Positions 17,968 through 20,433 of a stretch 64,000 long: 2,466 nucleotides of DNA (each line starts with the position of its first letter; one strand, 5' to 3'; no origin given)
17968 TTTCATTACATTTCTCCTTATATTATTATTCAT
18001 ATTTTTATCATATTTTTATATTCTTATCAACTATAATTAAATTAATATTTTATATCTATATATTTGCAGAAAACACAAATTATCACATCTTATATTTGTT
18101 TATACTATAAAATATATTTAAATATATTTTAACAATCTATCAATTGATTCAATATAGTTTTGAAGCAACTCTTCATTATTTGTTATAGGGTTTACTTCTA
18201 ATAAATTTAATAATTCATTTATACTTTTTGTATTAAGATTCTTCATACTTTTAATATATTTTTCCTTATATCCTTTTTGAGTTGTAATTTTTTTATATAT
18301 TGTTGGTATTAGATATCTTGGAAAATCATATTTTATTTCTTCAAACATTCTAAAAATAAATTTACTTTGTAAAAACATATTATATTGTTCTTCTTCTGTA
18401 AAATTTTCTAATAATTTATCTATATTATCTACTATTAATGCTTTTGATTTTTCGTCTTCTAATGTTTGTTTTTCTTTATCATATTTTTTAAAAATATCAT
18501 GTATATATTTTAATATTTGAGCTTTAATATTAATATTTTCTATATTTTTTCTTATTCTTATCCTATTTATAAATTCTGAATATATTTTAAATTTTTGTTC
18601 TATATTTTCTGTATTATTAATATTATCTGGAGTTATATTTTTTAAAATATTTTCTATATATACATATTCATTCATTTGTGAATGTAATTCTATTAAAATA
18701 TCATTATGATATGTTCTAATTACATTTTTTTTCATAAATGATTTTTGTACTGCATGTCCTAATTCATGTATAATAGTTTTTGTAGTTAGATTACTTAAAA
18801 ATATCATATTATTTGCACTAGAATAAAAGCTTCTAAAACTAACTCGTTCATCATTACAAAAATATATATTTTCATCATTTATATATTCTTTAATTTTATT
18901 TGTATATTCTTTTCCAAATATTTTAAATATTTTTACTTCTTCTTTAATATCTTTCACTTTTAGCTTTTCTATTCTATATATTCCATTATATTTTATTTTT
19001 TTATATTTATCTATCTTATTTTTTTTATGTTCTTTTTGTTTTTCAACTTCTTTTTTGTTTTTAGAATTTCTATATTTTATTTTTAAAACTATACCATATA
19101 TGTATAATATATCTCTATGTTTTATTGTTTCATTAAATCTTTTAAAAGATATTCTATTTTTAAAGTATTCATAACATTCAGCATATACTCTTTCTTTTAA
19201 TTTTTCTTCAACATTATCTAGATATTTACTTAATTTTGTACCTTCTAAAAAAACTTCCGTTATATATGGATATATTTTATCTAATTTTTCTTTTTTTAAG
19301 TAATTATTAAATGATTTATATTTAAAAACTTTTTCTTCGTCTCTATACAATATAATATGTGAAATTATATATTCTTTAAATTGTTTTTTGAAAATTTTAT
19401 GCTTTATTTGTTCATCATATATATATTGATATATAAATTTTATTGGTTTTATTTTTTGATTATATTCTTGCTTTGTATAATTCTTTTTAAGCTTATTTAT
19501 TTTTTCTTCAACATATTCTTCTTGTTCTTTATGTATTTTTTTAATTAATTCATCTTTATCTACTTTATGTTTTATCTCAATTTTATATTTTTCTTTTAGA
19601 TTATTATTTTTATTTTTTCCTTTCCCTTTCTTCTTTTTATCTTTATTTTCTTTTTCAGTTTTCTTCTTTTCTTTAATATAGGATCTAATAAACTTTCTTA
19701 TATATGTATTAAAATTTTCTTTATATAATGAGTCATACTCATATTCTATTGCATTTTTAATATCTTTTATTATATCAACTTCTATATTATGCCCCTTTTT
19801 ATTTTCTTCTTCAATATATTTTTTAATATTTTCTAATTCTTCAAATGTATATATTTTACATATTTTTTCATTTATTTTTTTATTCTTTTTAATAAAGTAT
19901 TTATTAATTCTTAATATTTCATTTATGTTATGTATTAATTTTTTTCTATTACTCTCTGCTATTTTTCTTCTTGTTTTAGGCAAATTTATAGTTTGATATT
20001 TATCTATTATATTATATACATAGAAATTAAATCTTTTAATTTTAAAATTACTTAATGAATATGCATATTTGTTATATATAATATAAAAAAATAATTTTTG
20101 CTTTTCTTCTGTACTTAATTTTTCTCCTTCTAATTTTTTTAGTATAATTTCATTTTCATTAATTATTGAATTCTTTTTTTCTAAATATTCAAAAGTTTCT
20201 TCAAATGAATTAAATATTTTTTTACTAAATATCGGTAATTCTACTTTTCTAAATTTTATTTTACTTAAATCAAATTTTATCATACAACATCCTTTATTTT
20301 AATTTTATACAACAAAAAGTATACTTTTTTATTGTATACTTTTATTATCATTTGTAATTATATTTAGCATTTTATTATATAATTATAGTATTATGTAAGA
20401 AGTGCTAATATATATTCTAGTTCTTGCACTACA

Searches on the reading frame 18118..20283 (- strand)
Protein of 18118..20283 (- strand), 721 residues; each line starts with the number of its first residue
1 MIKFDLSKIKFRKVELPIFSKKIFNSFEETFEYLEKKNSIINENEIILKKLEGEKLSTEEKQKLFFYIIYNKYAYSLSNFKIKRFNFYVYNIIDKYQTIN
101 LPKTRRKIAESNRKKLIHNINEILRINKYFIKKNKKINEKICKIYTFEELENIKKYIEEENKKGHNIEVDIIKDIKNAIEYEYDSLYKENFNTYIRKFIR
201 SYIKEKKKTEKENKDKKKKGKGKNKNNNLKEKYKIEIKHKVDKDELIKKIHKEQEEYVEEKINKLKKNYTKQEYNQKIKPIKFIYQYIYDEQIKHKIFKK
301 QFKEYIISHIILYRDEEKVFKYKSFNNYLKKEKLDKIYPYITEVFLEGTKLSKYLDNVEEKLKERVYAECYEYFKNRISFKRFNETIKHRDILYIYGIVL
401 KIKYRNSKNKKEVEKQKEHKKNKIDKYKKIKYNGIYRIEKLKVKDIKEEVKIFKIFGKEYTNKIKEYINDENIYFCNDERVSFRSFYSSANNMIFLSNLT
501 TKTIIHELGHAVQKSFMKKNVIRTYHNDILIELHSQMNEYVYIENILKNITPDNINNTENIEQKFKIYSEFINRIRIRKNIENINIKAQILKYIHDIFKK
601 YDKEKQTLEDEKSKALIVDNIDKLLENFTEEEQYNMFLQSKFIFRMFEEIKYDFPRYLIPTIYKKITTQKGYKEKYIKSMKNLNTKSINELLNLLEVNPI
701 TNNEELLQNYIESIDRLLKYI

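Call 3: search_protein_families(library=pfam, proteins=[window:18118-20283:-], max_evalue=1)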
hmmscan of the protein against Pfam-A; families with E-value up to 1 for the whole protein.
window:18118-20283:- (721 aa): 1 family
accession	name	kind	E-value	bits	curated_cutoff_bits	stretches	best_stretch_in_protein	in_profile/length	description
PF07831.19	PYNP_C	-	0.32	11.1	27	1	237-270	40-73/75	Pyrimidine nucleoside phosphorylase C-terminal domain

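Call 4: search_protein_families(library=ncbifam, proteins=[window:18118-20283:-], max_evalue=1)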
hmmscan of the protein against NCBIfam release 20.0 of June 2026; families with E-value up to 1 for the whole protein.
window:18118-20283:- (721 aa): 0 families

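Call 5: search_protein_families(library=padloc, proteins=[window:18118-20283:-], max_evalue=1)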
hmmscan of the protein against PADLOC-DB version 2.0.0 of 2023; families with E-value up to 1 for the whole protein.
window:18118-20283:- (721 aa): 0 families

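Call 10: find_homologous_proteins(query=window:18118-20283:-, max_evalue=0.001)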
Query window:18118-20283:- (721 aa): 2 proteins with E <= 0.001 among 8000 candidates.
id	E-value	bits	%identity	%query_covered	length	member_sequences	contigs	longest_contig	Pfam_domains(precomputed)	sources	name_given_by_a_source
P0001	0.0e+0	1417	96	100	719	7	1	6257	-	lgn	-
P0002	2.8e-33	134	29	100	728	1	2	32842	-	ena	-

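Call 12: find_encoding_contigs(protein=P0002, flank=10000)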
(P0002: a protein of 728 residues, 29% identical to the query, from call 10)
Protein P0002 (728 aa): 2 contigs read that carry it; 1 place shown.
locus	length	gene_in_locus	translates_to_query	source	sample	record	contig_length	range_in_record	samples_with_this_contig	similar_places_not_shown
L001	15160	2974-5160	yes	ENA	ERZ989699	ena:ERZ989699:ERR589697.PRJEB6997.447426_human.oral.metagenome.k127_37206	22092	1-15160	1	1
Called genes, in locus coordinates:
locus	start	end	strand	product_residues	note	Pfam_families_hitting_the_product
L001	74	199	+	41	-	-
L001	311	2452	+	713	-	-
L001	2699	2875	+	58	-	-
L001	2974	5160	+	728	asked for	-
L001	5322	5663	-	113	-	PF06257:VEG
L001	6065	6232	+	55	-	-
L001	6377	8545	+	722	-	-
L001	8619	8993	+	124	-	PF04297:UPF0122, PF04545:Sigma70_r4 (weak)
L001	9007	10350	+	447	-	PF02881:SRP54_N, PF13401:AAA_22, PF00448:SRP54, PF01656:CbiA (weak), PF02978:SRP_SPB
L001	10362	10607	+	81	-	PF00886:Ribosomal_S16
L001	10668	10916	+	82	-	PF13083:KH_KhpA-B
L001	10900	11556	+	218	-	PF01782:RimM, PF24986:PRC_RimM (weak)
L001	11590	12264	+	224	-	PF01746:tRNA_m1G_MT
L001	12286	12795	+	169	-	PF01245:Ribosomal_L19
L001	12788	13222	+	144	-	PF00572:Ribosomal_L13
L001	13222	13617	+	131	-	PF00380:Ribosomal_S9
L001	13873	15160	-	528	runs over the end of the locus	PF03065:Glyco_hydro_57, PF09210:BE_C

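Call 13: find_encoding_contigs(protein=P0001, flank=10000)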
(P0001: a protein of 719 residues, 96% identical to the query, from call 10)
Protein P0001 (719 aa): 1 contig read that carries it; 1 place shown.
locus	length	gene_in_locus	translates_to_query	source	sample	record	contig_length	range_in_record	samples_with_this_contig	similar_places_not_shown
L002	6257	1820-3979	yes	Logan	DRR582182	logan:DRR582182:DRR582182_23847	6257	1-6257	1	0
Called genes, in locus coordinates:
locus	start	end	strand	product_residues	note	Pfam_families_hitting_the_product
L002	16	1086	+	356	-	PF00871:Acetate_kinase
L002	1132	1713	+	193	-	PF13338:AbiEi_4 (faint)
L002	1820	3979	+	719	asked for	-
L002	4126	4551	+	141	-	-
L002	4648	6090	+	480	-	PF01406:tRNA-synt_1e, PF09334:tRNA-synt_1g (weak), PF00133:tRNA-synt_1, PF09334:tRNA-synt_1g (weak), PF01921:tRNA-synt_1f (weak)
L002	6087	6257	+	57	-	?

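Call 21: search_solved_structures(query=A1, max_evalue=10, show_alignments=3)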
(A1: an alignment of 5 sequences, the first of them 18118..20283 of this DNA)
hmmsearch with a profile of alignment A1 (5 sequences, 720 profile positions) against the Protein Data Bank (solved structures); distinct sequences matched with E-value up to 10: 3.
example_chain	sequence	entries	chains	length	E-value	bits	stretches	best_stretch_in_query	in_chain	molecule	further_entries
2qr4_A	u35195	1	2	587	1.4e-07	33.7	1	443-551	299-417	Peptidase M3B, oligoendopeptidase F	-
3del_B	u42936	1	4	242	2.3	9.9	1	658-693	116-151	Arginine Binding Protein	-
4ka8_A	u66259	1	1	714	3.4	9.3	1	498-538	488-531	Oligopeptidase A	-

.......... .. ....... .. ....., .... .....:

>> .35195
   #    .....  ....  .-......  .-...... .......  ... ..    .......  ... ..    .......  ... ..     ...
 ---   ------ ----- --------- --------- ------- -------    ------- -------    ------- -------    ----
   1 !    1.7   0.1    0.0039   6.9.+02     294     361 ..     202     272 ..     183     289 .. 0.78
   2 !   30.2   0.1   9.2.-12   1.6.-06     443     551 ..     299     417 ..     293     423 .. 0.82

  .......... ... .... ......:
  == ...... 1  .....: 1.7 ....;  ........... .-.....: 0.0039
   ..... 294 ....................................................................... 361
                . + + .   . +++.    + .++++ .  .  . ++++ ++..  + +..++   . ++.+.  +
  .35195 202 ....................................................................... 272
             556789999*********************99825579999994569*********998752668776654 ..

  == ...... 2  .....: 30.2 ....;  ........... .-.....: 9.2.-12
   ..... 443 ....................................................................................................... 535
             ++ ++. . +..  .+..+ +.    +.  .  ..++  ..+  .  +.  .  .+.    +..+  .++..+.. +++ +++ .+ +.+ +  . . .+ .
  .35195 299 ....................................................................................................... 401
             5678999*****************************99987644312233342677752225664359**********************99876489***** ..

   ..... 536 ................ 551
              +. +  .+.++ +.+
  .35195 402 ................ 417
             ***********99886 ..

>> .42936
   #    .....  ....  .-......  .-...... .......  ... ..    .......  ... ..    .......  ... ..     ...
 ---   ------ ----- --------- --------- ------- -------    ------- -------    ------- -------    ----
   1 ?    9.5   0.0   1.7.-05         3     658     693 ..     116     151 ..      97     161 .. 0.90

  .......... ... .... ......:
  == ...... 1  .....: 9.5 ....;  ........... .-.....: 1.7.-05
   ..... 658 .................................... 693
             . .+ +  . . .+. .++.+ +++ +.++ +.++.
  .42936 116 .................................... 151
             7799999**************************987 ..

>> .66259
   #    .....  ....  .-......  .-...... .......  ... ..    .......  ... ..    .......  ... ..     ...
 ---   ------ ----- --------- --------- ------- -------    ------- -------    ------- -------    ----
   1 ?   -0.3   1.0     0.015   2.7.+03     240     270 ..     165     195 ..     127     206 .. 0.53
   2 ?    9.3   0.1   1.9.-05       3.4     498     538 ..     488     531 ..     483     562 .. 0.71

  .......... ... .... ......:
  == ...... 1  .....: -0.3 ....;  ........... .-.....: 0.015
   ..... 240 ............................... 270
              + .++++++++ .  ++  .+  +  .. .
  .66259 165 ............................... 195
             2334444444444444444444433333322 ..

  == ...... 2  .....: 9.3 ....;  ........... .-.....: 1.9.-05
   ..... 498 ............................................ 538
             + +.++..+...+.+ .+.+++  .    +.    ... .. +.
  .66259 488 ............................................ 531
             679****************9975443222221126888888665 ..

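Call 22: search_protein_families(library=pfam, alignment_id=A1, max_evalue=10)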
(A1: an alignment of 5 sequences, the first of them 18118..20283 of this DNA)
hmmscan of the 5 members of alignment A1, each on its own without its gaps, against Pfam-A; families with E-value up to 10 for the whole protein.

A. member 1, window:18118-20283:- (721 aa): 1 family
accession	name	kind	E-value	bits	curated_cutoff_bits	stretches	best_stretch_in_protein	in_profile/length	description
PF07831.19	PYNP_C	-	0.32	11.1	27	1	237-270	40-73/75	Pyrimidine nucleoside phosphorylase C-terminal domain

B. families by the number of members that match (of 5 scanned): 7 families
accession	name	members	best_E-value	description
PF07831.19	PYNP_C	2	0.27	Pyrimidine nucleoside phosphorylase C-terminal domain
PF04512.18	Baculo_PEP_N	1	0.067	Baculovirus polyhedron envelope protein, PEP, N terminus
PF23268.1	RIN1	1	0.24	RIN1-like domain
PF16350.10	FAO_M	1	0.25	FAD dependent oxidoreductase central domain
PF04228.19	Zn_peptidase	1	0.33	Putative neutral zinc metallopeptidase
PF07631.16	PSD4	1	1.3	Protein of unknown function (DUF1592)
PF01228.26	Gly_radical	1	3.8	Glycine radical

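Call 23: search_protein_representatives(protein=window:18118-20283:-)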
Query: 721 residues. Proteins with E-value up to 0.001 (for the whole library): 5; up to 1e-10: 4; up to 1e-30: 2. The best 5 are listed.
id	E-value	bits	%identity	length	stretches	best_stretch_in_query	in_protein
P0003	2.9e-68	247.6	37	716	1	8-720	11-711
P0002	8.8e-34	133.7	31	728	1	3-718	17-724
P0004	6.3e-23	97.8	97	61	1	1-61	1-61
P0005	4.8e-14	68.4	35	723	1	221-719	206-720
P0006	1.5e-06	43.7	29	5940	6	243-299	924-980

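Call 24: find_related_loci(query=A1, collection=genome_contigs, flank=10000)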
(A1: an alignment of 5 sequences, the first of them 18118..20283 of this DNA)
Query A1 (721 aa) in genome_contigs; peptide patterns used: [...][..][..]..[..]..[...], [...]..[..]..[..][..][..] (x = any residue, [..] = any of these).
597 stretches matched a pattern, but none encodes a relative of the query by tblastn (E <= 1e-3).

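Call 36: search_protein_families(library=padloc, proteins=[L001:2699-2875:+, L001:6065-6232:+], max_evalue=0.1)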
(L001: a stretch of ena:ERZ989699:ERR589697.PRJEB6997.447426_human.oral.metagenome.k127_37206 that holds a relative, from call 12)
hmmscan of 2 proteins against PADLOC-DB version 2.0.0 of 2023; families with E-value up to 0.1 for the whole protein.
L001:2699-2875:+ (58 aa): 0 families

L001:6065-6232:+ (55 aa): 0 families

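Call 37: search_protein_families(library=pfam, proteins=[L001:2699-2875:+, L001:6065-6232:+], max_evalue=0.1)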
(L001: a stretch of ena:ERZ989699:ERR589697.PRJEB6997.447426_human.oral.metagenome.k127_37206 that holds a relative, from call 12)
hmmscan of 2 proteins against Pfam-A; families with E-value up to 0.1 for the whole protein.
L001:2699-2875:+ (58 aa): 0 families

L001:6065-6232:+ (55 aa): 0 families

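Call 38: predict_structure(alignment_id=A2)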
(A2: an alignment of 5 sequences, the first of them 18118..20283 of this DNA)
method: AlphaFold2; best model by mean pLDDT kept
length: 721 residues; sequences in the alignment: 5
mean_pLDDT: 72.2   pTM: 0.70
mean pLDDT of the five models: 72.2, 70.4, 61.6, 50.4, 49.7
residues with pLDDT >= 90: 58; 70-90: 404; 50-70: 182; < 50: 77
segments of 3 or more residues with pLDDT < 50: 98-100, 172-189, 215-236, 418-425, 479-482, 484-491, 520-525, 604-608
pLDDT, mean of each block of 10 residues (from residue 1): 66 68 66 87 88 82 84 81 73 55 65 82 84 86 82 78 63 41 41 71 73 46 31 46 74 83 84 78 76 76 78 60 76 83 78 83 79 70 72 68 62 50 50 60 72 89 79 61 46 59 82 72 57 89 86 63 75 80 77 69 51 70 75 70 61 87 95 93 85 94 93 87 72
secondary structure, 60 per line:
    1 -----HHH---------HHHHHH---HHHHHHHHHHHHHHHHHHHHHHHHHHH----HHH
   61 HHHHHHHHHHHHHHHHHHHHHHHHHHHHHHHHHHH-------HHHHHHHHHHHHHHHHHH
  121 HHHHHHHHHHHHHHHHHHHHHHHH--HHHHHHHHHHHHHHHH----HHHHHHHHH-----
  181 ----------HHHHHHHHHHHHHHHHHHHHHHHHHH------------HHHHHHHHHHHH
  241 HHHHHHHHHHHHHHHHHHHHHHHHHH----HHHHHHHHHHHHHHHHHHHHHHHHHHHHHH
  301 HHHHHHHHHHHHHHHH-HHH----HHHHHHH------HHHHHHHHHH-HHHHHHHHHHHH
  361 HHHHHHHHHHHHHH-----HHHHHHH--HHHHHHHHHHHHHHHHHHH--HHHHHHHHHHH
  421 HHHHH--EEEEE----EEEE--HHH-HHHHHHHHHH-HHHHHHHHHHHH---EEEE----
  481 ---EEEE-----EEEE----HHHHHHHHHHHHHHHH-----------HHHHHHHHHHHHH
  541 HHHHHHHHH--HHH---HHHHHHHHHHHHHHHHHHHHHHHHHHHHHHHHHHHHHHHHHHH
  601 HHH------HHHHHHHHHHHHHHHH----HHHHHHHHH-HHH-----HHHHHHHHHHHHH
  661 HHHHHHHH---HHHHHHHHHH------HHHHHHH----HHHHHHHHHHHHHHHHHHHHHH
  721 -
elements in order (helices of 4 or more, strands of 3 or more residues): H18-23 H27-53 H58-95 H103-144 H147-162 H167-175 H191-216 H229-266 H271-316 H325-331 H338-347 H349-374 H380-386 H389-407 H410-425 E428-432 E437-440 H447-456 H458-469 E473-476 E484-487 E493-496 H501-516 H528-549 H558-603 H610-625 H630-638 H648-668 H672-681 H688-694 H699-720

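Call 41: fold_search(model_id=the predicted structure, library=pdb)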
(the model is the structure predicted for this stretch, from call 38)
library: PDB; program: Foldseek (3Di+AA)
matches with E <= 10: 146; with E <= 0.001: 1
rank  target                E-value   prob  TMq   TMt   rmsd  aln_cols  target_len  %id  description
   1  2qr4_A                1.7e-04  1.00  0.34  0.43  13.5       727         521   11  Crystal structure of oligoendopeptidase-F from Enterococcus faecium (released 2007-08-14)
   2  2qr4_B                3.5e-03  1.00  0.34  0.45  13.3       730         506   11  Crystal structure of oligoendopeptidase-F from Enterococcus faecium (released 2007-08-14)
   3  3sks                  1.7e-02  0.99  0.23  0.29  23.6       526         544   14  Crystal structure of a putative oligoendopeptidase F from Bacillus anthracis str. Ames (released 2011-07-06)
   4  6yvu_A                3.3e-01  0.05  0.07  0.05  59.1       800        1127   13  Condensin complex from S.cerevisiae ATP-free apo non-engaged state (released 2020-07-15)
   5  7a0g_BBB              1.3e+00  0.04  0.07  0.12  32.3       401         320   10  Structure of the SmhB pore of the tripartite alpha-pore forming toxin, Smh, from Serratia marcescens. (released 2021-03-31)
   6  5aqs_D                1.9e+00  0.35  0.09  0.35   8.5       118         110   13  Fragment-based screening of HSP70 sheds light on the functional role of ATP-binding site residues (released 2016-10-05)
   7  5aqi_B                1.9e+00  0.30  0.09  0.33   8.5       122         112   11  Fragment-based screening of HSP70 sheds light on the functional role of ATP-binding site residues (released 2016-10-05)
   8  9qe0_B                2.0e+00  0.02  0.07  0.05  76.8       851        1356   12  Neobacillus vireti Wadjet-II JetABC dimer (released 2025-06-25)
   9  7xsj_B                2.0e+00  0.38  0.13  0.35  16.1       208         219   12  The structure of the Mint1/Munc18-1/syntaxin-1 complex (released 2022-11-16)
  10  5aqf_B                2.1e+00  0.30  0.09  0.34   8.6       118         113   13  Fragment-based screening of HSP70 sheds light on the functional role of ATP-binding site residues (released 2016-10-05)
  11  6fxe_B                2.2e+00  0.06  0.06  0.17  21.4       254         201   13  BBE31 from Lyme disease agent Borrelia (Borreliella) burgdorferi playing a vital role in successful colonization of th (released 2019-03-20)
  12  6xj1_B                2.2e+00  0.03  0.05  0.12  31.6       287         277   12  Crystal Structure of CDC15 F-BAR Domain from Schizosaccharomyces pombe (released 2020-12-16)
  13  4jeh_B                2.3e+00  0.57  0.15  0.40  14.7       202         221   11  Crystal Structure of Munc18a and Syntaxin1 lacking N-peptide complex (released 2013-07-17)
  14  4s0f_A                2.3e+00  0.08  0.12  0.14  21.2       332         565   14  Crystal structure of the peptidase-containing ABC transporter PCAT1 E648Q mutant complexed with ATPgS in an occluded c (released 2015-07-22)
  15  5m4y_E                2.4e+00  0.25  0.11  0.31  15.6       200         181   15  Crystal structure of the Sec3/Sso2 complex at 2.20 angstrom resolution (released 2017-02-08)
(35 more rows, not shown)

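Call 63: find_related_loci(query=A2, collection=metagenome_contigs, flank=8000)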
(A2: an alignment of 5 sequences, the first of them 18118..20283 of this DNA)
Query A2 (721 aa) in metagenome_contigs; peptide patterns used: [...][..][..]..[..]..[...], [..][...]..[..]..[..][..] (x = any residue, [..] = any of these).
600 stretches matched a pattern (row limit reached: there are more); 2 encode a relative of the query (tblastn E <= 1e-3); 2 distinct loci.
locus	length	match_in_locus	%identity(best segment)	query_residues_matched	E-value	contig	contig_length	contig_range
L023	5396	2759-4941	27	450-630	5e-7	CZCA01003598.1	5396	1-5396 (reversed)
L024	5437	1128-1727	22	502-714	3e-6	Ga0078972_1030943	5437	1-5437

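Call 64: find_related_loci(query=A2, collection=viral_contigs, flank=8000)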
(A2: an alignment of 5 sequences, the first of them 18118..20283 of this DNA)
Query A2 (721 aa) in viral_contigs; peptide patterns used: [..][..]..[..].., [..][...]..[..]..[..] (x = any residue, [..] = any of these).
600 stretches matched a pattern, but none encodes a relative of the query by tblastn (E <= 1e-3).
